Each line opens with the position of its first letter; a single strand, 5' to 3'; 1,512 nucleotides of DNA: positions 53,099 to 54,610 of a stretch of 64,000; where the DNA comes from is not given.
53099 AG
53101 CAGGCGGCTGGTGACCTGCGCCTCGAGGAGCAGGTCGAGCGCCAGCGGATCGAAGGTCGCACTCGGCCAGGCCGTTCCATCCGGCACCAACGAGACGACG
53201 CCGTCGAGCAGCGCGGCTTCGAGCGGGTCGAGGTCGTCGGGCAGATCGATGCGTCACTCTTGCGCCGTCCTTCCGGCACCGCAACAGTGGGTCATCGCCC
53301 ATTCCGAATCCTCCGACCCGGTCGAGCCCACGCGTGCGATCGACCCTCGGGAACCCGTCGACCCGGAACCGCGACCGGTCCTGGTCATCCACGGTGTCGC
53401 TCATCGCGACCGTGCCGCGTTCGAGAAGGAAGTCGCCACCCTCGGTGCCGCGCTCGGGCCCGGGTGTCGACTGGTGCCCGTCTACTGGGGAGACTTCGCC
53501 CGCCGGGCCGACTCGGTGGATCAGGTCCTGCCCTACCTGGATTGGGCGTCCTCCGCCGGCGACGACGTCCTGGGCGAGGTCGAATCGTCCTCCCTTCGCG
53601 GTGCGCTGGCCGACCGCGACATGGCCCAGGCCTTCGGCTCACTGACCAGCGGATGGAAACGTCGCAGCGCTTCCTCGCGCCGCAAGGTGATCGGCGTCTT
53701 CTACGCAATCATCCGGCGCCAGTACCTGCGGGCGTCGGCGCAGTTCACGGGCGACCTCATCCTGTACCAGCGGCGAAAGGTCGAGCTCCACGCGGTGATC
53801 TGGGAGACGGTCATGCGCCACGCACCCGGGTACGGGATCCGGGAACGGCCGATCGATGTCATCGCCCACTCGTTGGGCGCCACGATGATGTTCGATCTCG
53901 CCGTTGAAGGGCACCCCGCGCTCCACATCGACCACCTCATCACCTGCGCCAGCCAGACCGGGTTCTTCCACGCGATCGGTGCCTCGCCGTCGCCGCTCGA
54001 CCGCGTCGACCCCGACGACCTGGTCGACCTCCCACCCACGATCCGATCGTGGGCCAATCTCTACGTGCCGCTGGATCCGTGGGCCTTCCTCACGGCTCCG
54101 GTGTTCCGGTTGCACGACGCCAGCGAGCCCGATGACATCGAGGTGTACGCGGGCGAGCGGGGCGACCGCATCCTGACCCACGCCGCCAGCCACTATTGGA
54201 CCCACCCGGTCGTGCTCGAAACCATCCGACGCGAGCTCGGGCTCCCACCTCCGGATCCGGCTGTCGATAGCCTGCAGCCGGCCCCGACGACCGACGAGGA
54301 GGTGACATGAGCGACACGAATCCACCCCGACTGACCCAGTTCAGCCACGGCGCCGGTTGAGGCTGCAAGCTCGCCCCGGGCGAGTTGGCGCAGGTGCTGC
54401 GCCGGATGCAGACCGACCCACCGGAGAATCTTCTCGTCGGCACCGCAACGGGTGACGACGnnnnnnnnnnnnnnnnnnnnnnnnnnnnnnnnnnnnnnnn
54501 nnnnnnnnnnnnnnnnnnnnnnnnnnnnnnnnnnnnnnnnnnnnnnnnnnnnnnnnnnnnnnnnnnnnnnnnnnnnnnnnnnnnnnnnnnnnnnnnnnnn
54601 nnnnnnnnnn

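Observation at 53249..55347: Selenocysteine-encoding selD translationally coupled to an uncharacterised alpha/beta-hydrolase-like gene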

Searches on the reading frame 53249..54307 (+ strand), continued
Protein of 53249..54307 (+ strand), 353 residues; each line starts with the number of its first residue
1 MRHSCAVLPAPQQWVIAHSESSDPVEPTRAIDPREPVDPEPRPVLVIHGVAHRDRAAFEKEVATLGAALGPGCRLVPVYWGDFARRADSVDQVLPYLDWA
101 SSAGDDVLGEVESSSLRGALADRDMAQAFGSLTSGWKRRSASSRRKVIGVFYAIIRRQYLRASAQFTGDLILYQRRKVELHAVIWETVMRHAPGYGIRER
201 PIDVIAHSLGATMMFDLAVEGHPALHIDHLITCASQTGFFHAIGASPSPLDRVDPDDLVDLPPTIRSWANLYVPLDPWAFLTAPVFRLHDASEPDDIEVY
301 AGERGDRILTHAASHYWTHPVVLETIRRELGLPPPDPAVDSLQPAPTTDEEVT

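Call 68: search_protein_representatives(alignment_id=A1)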
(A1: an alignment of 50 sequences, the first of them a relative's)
Query: 50 sequences, 300 profile positions. Proteins with E-value up to 0.001 (for the whole library): 1341; up to 1e-10: 445; up to 1e-30: 140. The best 150 are listed.
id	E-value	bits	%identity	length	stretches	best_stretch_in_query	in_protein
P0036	7.6e-132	455.5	-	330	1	1-297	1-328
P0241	1.1e-68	248.1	-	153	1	153-297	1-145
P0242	8.6e-68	245.2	-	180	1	119-297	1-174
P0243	1.4e-65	237.9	-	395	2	93-294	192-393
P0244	4.3e-64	233.0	-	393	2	106-294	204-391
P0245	1.6e-62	227.8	-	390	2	82-294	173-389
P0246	1.2e-61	225.0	-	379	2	113-294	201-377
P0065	1.6e-61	224.6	-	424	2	111-294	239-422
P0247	7.5e-61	222.4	-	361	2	92-294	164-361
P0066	9.5e-61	222.0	-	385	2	87-294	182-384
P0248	6.0e-60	219.4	-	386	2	116-294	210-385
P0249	9.1e-59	215.6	-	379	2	126-295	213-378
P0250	3.1e-58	213.8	-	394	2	81-293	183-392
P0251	3.3e-58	213.7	-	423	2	81-296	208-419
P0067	3.8e-58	213.5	-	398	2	127-295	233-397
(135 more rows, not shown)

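Call 70: search_protein_families(library=pfam, proteins=[L010:10911-14291:-, L012:10877-14338:-, L008:1906-3393:+, L010:4273-5871:-, L010:6732-8420:-, L010:15255-16343:+, L010:16402-16908:+, L015:6702-7778:+], max_evalue=0.0001)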
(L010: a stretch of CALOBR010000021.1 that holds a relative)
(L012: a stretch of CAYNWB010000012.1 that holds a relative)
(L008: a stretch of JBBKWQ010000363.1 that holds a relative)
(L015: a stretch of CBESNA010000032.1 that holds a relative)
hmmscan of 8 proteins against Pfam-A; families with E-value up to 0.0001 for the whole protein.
L010:10911-14291:- (1127 aa): 2 families
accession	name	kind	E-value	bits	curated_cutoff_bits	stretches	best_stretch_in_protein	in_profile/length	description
PF00171.27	Aldedh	-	3.7e-98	329.5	23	1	529-957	16-452/461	Aldehyde dehydrogenase family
PF01619.24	Pro_dh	-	1.5e-58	199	27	1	167-459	3-278/278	Proline dehydrogenase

L012:10877-14338:- (1154 aa): 2 families
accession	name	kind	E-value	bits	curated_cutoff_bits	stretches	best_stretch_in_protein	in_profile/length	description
PF00171.27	Aldedh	-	7.7e-99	331.8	23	1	556-973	27-452/461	Aldehyde dehydrogenase family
PF01619.24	Pro_dh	-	1.2e-59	202.6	27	1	184-475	4-278/278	Proline dehydrogenase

L008:1906-3393:+ (496 aa): 1 family
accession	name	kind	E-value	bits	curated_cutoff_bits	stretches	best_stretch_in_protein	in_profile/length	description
PF00171.27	Aldedh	-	9.7e-159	529.2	23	1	35-490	3-461/461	Aldehyde dehydrogenase family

L010:4273-5871:- (533 aa): 3 families
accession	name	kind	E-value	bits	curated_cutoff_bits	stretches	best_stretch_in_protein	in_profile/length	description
PF06974.18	WS_DGAT_C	-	3.2e-32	112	20.7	1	380-521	2-144/145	WS/DGAT C-terminal domain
PF03007.21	WS_DGAT_cat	-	3.2e-27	96.4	23.6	1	16-242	1-223/263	Wax ester synthase/diacylglycerol acyltransferase catalytic domain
PF00668.25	Condensation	-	3.1e-06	26.6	30.6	0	26-152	20-147/456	Condensation domain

L010:6732-8420:- (563 aa): 1 family
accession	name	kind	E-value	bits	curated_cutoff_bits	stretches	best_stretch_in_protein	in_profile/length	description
PF02652.20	Lactate_perm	-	5.1e-89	299.8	27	1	27-555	2-518/522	L-lactate permease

L010:15255-16343:+ (363 aa): 1 family
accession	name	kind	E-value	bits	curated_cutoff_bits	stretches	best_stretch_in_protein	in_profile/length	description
PF08240.17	ADH_N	-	2.8e-32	111.5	23.5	1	59-170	1-104/104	Alcohol dehydrogenase GroES-like domain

L010:16402-16908:+ (169 aa): 1 family
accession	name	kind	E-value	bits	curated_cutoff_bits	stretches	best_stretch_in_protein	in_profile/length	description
PF02771.21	Acyl-CoA_dh_N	-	1.8e-15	57.7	22.9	1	80-166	4-90/113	Acyl-CoA dehydrogenase, N-terminal domain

L015:6702-7778:+ (359 aa): 4 families
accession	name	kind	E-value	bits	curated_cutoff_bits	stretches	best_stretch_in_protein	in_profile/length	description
PF13561.12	adh_short_C2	-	2.5e-51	175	27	1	109-359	1-236/236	Enoyl-(Acyl carrier protein) reductase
PF00106.31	adh_short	-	9.5e-43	146.4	26.6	1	104-290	2-186/195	short chain dehydrogenase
PF01370.27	Epimerase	-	1.1e-07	31.9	20.9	1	105-269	1-159/240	NAD dependent epimerase/dehydratase family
PF08659.16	KR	-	3.9e-07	30.6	22.6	1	106-276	4-174/180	KR domain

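Call 76: list_cluster_members(proteins=[P0001, P0121])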
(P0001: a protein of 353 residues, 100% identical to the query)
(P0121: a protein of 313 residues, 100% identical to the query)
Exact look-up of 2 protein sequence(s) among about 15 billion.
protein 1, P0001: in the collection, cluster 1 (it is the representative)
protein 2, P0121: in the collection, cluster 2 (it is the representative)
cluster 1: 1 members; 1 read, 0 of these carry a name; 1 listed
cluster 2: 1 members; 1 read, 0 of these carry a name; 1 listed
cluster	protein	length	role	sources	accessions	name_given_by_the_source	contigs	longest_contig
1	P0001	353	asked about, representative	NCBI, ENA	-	-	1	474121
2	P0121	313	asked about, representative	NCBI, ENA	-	-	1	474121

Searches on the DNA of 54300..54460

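Call 65: search_rna_families(source=window, start=54300, end=54460, threshold=evalue, max_evalue=10)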
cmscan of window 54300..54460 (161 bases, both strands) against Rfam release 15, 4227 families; matches with E-value up to 10: 1.
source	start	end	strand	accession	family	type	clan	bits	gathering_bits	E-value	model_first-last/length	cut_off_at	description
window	54358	54377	-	RF01834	fiv_FSE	Cis-reg; frameshift_element;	-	12.2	53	1.9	1-19/35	no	ribosomal frameshift site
